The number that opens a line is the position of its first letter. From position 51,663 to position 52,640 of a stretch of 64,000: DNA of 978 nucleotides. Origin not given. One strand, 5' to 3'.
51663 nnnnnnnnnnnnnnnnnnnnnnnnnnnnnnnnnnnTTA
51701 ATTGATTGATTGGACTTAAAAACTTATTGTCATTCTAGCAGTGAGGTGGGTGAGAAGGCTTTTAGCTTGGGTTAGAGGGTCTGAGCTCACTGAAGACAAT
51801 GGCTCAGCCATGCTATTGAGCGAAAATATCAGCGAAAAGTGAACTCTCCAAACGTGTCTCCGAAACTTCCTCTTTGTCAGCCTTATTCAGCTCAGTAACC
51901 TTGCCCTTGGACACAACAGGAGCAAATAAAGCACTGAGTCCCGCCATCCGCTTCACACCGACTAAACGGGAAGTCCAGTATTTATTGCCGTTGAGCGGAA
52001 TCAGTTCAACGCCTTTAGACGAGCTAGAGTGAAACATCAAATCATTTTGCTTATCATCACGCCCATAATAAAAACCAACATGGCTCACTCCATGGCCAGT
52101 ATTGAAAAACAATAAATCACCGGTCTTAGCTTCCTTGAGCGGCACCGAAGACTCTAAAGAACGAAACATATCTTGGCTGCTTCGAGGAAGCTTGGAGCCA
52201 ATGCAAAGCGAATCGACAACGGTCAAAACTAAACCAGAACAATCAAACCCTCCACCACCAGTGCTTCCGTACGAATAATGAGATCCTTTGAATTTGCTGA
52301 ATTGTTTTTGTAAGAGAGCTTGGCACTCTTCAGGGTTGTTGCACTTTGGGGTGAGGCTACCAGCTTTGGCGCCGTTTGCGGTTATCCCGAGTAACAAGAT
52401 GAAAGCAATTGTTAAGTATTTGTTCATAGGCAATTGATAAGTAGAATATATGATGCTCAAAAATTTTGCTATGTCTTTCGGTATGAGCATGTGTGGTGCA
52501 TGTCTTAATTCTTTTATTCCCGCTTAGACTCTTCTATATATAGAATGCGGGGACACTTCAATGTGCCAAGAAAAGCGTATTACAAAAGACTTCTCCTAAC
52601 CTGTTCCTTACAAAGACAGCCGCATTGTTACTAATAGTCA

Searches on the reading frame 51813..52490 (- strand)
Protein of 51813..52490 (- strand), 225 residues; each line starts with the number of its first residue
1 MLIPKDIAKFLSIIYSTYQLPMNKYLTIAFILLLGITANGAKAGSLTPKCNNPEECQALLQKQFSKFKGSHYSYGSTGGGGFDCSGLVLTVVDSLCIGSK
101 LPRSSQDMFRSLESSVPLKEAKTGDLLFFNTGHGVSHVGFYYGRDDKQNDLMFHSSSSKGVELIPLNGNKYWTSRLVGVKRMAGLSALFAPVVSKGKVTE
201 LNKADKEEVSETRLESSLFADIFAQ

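Call 52: search_protein_families(library=pfam, proteins=[window:51813-52490:-], max_evalue=0.00001)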
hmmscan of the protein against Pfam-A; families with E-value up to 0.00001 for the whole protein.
window:51813-52490:- (225 aa): 1 family
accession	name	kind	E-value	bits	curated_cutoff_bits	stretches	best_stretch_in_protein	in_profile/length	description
PF00877.26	NLPC_P60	-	4.4e-21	75.3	23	1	69-181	1-105/105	NlpC/P60 family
